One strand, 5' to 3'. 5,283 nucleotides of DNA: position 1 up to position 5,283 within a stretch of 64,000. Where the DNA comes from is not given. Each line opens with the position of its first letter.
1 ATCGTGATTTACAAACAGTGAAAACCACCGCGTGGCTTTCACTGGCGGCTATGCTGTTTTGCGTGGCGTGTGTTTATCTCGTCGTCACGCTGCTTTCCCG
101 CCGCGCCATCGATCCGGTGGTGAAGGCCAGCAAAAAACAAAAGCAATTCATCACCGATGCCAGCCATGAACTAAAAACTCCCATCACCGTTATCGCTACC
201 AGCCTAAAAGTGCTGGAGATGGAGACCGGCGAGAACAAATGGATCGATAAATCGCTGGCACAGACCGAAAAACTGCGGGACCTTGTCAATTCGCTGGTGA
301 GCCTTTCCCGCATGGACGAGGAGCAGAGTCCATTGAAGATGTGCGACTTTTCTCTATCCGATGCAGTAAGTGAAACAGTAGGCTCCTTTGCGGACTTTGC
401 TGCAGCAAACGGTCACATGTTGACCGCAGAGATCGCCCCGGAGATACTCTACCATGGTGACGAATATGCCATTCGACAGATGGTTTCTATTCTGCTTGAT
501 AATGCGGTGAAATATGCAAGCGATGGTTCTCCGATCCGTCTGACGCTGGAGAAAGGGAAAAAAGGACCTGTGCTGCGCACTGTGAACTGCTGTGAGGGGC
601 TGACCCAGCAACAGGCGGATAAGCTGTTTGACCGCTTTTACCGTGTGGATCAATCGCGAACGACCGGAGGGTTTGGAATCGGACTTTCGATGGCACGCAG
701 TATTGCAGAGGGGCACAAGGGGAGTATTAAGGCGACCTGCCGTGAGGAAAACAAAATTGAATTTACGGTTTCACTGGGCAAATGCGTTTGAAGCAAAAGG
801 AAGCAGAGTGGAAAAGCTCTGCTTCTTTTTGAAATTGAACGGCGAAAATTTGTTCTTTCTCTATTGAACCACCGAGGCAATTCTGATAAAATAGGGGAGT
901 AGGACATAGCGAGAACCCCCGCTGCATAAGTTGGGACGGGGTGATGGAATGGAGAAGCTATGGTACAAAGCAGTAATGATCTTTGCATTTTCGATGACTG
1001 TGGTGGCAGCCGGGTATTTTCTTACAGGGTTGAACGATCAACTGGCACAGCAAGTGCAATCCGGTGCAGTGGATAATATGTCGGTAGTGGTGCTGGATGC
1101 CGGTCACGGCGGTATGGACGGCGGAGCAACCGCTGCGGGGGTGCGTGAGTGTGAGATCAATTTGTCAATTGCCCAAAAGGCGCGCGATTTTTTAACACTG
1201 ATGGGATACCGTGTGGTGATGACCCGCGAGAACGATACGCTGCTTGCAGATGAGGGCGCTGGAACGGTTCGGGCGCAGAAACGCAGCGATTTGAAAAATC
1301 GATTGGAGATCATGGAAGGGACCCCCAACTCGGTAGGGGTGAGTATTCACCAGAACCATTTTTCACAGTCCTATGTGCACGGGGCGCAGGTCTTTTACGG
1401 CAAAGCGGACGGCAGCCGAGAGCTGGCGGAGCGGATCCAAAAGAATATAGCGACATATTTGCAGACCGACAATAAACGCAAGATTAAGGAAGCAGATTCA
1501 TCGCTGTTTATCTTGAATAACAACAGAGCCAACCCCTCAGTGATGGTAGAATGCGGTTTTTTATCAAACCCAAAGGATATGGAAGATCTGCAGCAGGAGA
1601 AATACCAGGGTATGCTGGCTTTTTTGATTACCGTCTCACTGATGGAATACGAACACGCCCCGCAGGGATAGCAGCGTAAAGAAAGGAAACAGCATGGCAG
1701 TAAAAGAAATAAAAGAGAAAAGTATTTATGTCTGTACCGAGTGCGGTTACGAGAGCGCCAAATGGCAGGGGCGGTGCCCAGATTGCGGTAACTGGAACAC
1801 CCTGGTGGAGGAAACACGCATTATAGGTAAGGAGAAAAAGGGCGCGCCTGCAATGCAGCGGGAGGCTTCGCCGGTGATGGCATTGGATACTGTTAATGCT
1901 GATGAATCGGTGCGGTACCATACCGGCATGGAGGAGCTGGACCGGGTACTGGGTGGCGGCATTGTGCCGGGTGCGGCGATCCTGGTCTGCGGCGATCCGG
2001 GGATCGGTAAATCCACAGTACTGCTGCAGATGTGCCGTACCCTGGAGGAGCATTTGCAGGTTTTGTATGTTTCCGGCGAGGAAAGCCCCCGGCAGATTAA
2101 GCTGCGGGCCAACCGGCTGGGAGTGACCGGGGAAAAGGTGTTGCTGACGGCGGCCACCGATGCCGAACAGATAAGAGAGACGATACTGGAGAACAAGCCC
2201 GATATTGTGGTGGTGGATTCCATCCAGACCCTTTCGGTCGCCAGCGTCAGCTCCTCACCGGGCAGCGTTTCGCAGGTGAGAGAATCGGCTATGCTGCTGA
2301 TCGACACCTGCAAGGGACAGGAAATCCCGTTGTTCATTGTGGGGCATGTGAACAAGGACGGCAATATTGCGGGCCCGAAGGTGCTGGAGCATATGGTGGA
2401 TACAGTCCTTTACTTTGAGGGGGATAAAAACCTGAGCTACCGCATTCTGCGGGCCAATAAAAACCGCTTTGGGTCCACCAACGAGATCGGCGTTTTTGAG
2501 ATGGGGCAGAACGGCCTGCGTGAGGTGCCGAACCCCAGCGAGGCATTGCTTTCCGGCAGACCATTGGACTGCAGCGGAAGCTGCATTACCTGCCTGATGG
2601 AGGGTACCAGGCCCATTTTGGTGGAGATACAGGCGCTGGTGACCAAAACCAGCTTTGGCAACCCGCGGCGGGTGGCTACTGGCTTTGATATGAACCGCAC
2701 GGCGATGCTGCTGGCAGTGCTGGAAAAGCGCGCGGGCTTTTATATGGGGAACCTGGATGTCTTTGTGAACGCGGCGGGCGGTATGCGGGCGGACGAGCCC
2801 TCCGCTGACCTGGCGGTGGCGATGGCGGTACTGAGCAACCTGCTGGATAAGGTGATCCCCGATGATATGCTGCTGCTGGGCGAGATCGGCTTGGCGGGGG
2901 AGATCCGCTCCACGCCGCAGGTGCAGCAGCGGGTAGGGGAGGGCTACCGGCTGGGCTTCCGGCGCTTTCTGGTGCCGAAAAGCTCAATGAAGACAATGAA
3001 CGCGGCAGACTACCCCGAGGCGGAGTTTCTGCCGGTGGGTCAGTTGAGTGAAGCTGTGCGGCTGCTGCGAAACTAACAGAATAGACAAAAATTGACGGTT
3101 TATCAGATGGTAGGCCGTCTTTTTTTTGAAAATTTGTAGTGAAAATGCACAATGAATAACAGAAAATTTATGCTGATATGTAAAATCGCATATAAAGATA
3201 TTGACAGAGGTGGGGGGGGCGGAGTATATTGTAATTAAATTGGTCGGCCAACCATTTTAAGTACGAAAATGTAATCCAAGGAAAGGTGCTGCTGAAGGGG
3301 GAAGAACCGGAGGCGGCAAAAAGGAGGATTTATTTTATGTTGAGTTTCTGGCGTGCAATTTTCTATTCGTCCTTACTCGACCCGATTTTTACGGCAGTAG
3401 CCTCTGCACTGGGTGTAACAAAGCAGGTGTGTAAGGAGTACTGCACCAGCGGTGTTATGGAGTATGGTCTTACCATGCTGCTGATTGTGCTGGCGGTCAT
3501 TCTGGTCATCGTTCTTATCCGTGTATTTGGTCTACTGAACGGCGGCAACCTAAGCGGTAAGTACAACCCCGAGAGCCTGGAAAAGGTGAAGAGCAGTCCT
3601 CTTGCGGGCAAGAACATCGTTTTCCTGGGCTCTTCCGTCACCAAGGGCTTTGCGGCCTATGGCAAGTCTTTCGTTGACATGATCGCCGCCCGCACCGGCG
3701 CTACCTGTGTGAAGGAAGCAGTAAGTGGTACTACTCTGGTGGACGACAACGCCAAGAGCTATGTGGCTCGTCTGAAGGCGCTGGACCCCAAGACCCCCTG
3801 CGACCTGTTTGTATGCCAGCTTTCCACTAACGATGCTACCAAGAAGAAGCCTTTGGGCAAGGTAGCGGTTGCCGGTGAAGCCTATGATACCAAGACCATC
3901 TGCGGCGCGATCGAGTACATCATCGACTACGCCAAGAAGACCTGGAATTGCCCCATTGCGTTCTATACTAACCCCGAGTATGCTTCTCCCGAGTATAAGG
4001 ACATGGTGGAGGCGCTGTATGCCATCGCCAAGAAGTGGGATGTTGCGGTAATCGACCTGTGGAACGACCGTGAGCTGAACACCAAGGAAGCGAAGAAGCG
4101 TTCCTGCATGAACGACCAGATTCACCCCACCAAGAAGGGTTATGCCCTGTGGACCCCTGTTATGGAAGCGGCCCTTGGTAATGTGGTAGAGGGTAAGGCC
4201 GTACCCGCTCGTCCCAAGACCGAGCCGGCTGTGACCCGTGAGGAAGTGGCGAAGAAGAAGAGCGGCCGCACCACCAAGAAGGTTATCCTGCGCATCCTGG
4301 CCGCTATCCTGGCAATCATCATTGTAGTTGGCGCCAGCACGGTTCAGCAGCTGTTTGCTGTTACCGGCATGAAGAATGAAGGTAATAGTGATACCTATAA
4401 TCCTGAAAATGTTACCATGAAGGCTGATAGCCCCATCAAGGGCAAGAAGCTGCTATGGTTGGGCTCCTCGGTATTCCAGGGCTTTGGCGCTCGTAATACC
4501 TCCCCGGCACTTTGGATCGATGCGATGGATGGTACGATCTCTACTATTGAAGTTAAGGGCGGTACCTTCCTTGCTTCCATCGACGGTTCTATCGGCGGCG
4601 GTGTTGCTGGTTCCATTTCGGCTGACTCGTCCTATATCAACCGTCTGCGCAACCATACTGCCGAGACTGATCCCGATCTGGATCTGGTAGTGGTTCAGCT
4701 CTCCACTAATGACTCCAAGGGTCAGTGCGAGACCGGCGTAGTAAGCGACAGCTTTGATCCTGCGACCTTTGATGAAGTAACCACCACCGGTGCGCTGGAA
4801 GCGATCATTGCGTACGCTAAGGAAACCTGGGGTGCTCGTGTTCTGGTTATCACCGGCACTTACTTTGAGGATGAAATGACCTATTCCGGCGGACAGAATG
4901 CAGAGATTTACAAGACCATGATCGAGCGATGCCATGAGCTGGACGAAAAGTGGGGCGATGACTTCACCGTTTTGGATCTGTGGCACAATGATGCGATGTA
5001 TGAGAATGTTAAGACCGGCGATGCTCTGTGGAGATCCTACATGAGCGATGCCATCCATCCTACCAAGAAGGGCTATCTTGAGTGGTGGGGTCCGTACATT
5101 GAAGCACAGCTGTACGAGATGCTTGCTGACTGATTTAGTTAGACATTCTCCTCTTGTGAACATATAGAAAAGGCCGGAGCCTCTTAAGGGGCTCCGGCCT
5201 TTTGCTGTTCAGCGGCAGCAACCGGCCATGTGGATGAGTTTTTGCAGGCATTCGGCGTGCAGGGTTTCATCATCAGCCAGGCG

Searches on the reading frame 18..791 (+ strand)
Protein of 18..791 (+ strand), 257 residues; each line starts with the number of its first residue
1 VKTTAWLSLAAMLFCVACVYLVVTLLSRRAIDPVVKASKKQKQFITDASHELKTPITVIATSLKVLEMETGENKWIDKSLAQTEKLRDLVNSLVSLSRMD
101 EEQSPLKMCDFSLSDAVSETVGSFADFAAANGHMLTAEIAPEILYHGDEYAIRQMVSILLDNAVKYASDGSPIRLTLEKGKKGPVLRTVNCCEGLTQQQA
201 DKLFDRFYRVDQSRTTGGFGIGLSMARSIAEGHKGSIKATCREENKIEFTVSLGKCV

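Call 32: search_protein_families(library=pfam, proteins=[window:18-791:+], max_evalue=0.001)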
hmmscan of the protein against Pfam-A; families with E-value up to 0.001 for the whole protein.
window:18-791:+ (257 aa): 3 families
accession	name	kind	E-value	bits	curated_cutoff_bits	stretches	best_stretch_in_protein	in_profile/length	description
PF02518.31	HATPase_c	-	1.1e-18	68.1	26.4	1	147-253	1-107/111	Histidine kinase-, DNA gyrase B-, and HSP90-like ATPase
PF00512.31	HisKA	-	1.1e-12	48.2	26.9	1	41-102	2-66/66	His Kinase A (phospho-acceptor) domain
PF14501.12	HATPase_c_5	-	3.1e-05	24.3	22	1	150-247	4-95/102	GHKL domain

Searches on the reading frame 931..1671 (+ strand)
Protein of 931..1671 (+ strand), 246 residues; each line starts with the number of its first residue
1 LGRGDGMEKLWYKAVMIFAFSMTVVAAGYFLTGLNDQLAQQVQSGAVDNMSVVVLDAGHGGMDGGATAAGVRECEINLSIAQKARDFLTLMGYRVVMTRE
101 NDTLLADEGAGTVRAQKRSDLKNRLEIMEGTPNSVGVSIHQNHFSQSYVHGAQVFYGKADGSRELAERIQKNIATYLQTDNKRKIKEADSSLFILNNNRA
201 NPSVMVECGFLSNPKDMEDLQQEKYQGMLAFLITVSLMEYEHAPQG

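Call 32: search_protein_families(library=pfam, proteins=[window:931-1671:+], max_evalue=0.001)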
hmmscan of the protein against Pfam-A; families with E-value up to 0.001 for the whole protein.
window:931-1671:+ (246 aa): 1 family
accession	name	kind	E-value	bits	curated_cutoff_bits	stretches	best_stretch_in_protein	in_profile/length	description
PF01520.23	Amidase_3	-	8.1e-39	133.9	27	1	53-234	1-169/174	N-acetylmuramoyl-L-alanine amidase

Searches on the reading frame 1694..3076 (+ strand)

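Call 32: search_protein_families(library=pfam, proteins=[window:1694-3076:+], max_evalue=0.001)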
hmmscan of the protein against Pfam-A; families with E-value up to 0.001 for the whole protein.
window:1694-3076:+ (460 aa): 9 families
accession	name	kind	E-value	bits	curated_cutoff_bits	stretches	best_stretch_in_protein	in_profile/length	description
PF06745.19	ATPase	-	1.6e-16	60.8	26.6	1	76-148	2-76/231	KaiC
PF18073.7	Zn_ribbon_LapB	-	1.2e-13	50.9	25.7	1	12-39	1-28/28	Rubredoxin metal binding domain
PF13481.12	AAA_25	-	3.9e-12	46.6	27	1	77-223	17-194/195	AAA domain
PF13541.12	ChlI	-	2.1e-08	34.5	27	1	347-430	36-120/121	Subunit ChlI of Mg-chelatase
PF03796.21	DnaB_C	-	3e-06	27.3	27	1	76-204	3-136/255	DnaB-like helicase C terminal domain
PF05362.19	Lon_C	-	3.1e-06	27.3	21.1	1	361-436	102-177/205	Lon protease (S16) C-terminal proteolytic domain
PF13401.12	AAA_22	-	3.5e-06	27.8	27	1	95-217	7-122/130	AAA domain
PF13191.12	AAA_16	-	0.00014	22.8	32.6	1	94-139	25-68/167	AAA ATPase domain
PF00004.35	AAA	-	0.00039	21.3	21.2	1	96-225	1-114/131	ATPase family associated with various cellular activities (AAA)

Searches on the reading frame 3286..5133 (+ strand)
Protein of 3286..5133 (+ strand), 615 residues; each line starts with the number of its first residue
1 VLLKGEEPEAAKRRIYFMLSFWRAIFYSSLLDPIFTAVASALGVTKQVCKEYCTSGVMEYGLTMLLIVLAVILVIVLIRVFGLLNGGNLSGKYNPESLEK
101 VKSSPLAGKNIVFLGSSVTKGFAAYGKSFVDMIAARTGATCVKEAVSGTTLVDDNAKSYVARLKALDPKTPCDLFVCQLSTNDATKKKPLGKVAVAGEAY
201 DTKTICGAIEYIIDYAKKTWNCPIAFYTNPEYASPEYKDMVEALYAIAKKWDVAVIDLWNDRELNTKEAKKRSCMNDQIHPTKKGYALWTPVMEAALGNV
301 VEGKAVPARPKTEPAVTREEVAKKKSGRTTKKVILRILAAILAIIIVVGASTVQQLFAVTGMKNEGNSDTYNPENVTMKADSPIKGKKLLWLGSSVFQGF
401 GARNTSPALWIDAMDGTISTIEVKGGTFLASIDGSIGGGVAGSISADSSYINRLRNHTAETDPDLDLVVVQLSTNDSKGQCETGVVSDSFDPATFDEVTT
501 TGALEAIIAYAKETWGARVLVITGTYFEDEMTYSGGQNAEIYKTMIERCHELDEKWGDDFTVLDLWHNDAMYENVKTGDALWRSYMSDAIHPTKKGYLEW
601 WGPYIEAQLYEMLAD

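Call 23: search_protein_families(library=pfam, proteins=[window:3286-5133:+], max_evalue=0.001)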
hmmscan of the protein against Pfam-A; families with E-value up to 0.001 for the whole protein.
window:3286-5133:+ (615 aa): 3 families
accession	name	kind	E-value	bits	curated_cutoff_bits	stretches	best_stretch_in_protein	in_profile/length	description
PF13472.12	Lipase_GDSL_2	-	2.2e-27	97.2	32.9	2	113-288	1-178/178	GDSL-like Lipase/Acylhydrolase family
PF00657.28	Lipase_GDSL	-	3e-18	67.2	23.6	2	111-288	1-203/208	GDSL-like Lipase/Acylhydrolase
PF04311.20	DUF459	-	3.3e-05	23.8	27.2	0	111-261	2-152/197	Protein of unknown function (DUF459)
